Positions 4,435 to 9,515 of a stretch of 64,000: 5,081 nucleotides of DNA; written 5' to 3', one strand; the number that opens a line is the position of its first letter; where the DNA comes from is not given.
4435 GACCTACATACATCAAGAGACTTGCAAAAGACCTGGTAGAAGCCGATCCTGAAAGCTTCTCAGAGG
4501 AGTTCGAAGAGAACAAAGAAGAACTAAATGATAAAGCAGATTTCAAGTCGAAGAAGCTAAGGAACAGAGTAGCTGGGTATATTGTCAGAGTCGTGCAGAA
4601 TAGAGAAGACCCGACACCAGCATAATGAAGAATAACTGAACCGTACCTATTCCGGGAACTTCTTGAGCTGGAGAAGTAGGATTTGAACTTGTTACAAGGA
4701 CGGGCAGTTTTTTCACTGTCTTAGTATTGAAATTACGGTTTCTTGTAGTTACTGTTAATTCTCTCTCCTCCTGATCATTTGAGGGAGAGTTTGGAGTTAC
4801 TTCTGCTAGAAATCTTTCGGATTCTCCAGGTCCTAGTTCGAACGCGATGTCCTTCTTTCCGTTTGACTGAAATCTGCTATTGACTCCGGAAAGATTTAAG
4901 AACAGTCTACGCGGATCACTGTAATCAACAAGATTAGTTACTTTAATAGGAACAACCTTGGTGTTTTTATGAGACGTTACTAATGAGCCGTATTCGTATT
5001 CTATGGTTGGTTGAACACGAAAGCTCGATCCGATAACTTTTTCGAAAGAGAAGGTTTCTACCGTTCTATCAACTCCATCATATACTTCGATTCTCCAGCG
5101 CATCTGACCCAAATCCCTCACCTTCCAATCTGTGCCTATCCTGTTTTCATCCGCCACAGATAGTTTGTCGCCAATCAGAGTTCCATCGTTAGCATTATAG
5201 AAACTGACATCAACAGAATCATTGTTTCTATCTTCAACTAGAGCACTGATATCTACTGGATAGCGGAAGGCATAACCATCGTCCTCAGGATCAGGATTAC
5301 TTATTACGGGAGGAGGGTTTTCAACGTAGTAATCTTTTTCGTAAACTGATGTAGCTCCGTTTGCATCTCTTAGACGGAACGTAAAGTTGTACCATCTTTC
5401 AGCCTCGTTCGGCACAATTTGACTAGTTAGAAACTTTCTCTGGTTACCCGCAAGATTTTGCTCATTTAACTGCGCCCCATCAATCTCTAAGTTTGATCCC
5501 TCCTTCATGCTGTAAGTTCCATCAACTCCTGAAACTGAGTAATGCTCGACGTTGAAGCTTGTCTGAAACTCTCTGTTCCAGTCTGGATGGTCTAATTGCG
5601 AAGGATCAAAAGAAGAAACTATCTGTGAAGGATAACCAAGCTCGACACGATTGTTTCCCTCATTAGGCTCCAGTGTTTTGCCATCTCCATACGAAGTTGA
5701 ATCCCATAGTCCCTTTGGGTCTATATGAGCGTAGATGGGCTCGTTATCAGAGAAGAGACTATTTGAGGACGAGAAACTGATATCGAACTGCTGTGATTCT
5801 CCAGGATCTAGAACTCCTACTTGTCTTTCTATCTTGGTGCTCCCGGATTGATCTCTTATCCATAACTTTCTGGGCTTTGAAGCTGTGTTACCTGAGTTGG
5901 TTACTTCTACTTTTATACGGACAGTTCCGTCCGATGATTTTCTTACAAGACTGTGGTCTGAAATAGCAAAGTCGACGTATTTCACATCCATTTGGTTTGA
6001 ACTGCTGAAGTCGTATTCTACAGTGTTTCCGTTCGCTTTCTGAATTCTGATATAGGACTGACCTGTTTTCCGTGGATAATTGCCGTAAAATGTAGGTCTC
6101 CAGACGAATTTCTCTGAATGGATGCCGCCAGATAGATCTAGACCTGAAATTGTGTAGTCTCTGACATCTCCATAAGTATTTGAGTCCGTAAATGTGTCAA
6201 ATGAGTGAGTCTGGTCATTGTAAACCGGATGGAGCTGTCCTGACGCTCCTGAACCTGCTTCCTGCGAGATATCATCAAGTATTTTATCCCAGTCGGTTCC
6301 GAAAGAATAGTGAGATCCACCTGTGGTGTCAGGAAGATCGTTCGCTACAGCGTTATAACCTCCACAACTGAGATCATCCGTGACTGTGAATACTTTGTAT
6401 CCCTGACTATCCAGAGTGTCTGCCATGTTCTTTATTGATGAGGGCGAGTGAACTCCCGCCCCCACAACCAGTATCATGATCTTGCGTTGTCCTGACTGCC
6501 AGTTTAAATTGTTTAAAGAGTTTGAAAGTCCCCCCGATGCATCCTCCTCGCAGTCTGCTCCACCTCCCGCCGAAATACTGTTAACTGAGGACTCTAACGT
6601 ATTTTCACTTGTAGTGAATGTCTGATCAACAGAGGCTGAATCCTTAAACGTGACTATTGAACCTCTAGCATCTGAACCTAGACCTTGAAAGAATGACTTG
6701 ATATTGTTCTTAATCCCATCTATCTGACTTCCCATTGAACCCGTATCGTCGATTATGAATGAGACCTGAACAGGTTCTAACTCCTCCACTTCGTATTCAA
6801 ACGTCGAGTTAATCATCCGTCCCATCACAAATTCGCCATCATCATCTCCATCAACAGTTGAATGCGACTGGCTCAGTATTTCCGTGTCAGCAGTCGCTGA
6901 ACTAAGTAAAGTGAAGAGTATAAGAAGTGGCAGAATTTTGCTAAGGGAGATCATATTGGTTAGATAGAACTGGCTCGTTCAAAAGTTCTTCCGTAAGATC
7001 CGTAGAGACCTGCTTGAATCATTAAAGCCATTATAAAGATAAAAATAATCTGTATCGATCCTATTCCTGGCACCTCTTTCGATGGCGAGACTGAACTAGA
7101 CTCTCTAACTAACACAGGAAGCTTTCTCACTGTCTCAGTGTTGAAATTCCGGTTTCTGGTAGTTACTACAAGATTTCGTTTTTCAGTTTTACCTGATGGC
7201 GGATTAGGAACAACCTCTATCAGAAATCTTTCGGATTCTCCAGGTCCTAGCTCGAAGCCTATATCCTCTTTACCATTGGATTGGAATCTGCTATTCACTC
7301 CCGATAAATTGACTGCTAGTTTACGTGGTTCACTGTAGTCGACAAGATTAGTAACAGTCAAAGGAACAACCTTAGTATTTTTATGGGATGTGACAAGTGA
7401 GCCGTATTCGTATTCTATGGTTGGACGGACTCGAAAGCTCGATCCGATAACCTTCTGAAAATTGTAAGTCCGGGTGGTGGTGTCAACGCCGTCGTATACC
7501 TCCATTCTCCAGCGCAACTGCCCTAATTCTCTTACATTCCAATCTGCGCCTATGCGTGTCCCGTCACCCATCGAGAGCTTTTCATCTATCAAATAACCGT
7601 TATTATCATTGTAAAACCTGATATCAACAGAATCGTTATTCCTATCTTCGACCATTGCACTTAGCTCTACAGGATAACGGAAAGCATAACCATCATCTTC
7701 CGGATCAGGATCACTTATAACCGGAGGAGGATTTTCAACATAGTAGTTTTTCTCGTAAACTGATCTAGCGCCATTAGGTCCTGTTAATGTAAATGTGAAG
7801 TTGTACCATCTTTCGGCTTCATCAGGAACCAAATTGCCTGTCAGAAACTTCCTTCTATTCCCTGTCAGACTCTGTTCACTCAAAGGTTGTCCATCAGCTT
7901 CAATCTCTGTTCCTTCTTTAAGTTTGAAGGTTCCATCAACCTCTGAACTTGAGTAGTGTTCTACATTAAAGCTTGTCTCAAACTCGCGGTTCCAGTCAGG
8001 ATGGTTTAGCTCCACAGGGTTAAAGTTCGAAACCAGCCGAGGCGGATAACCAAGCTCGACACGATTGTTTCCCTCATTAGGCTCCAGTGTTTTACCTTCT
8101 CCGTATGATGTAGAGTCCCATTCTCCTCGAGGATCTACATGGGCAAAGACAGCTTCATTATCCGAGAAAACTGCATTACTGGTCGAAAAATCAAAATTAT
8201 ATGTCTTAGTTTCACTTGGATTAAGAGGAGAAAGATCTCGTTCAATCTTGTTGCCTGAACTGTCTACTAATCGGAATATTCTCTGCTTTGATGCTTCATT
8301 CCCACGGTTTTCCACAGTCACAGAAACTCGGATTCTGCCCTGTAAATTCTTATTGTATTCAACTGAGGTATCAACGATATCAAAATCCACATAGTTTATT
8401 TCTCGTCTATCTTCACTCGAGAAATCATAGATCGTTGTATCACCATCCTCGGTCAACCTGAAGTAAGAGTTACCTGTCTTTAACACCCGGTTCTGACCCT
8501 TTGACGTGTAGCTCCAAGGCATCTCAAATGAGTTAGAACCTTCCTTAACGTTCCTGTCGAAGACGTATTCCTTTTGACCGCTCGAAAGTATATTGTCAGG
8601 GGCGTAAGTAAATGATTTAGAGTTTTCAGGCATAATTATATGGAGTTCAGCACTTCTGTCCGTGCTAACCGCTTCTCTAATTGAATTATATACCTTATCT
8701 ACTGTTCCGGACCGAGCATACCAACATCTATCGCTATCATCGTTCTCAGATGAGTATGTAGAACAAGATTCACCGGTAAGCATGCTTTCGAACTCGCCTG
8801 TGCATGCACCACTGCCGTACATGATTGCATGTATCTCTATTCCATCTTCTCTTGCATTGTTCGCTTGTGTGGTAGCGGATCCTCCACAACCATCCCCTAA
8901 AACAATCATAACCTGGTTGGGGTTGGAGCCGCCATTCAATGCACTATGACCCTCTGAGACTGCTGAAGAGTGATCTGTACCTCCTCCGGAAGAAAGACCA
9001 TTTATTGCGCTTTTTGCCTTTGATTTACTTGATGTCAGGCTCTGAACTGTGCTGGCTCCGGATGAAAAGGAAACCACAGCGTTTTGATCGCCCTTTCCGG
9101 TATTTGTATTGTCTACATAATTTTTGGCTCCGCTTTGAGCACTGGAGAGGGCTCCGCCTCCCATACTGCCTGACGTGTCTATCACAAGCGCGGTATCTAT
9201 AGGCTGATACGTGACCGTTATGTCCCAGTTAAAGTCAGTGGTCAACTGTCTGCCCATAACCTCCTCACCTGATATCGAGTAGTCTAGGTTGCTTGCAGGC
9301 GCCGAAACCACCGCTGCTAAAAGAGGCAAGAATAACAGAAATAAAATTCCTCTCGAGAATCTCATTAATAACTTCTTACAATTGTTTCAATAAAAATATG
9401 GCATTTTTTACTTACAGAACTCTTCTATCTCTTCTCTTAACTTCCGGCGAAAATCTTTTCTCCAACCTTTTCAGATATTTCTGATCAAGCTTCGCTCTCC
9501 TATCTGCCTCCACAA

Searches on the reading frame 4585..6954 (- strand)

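Call 93: search_protein_families(library=pfam, proteins=[window:4585-6954:-], max_evalue=0.001)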
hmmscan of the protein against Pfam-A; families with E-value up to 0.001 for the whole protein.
window:4585-6954:- (789 aa): 5 families
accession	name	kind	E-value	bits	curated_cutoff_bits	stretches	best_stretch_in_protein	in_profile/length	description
PF25106.1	VWA_4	-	3.7e-10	40.1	27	1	64-149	2-91/169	von Willebrand factor A domain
PF00092.34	VWA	-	6.5e-09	36.7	23.8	1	64-228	2-170/174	von Willebrand factor type A domain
PF13519.12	VWA_2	-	1.2e-06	29.5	27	1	66-164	3-104/107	von Willebrand factor type A domain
PF22544.2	HYDIN_VesB_CFA65-like_Ig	-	4.2e-05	24.1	25.5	1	345-398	21-74/100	HYDIN/CFA65/VesB-like, Ig-like domain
PF07705.17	CARDB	-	0.00084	20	22.7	0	342-414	18-86/101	CARDB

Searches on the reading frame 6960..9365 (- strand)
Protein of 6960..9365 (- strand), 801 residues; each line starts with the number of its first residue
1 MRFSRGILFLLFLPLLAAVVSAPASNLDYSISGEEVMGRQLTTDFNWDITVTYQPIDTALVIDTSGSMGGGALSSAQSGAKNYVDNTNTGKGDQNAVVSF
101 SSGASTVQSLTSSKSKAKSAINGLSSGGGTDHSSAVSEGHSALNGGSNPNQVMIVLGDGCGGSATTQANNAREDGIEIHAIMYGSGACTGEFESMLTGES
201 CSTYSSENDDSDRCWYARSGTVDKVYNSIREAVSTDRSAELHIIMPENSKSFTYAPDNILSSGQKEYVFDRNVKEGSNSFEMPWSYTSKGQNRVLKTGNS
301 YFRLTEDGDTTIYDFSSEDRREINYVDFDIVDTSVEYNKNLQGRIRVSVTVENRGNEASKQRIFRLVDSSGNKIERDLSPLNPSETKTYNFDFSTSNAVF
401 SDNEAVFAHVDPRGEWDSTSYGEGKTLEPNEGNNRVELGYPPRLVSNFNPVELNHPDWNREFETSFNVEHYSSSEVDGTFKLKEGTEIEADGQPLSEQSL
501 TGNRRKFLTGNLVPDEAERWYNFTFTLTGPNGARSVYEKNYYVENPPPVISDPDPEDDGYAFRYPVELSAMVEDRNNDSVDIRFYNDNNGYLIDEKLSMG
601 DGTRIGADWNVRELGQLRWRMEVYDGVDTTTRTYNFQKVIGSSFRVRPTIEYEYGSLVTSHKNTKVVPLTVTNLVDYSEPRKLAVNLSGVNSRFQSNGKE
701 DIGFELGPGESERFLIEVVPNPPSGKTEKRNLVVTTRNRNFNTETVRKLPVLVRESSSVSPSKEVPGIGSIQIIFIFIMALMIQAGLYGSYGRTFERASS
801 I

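Call 93: search_protein_families(library=pfam, proteins=[window:6960-9365:-], max_evalue=0.001)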
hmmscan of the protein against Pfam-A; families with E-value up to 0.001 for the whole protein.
window:6960-9365:- (801 aa): 3 families
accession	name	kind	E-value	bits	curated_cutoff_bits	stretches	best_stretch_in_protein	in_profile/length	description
PF13519.12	VWA_2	-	2.5e-15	57.4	27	1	58-159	1-106/107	von Willebrand factor type A domain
PF00092.34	VWA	-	5.5e-14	53.2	23.8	1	59-200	3-155/174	von Willebrand factor type A domain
PF07705.17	CARDB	-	0.00011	22.8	22.7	1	328-415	4-88/101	CARDB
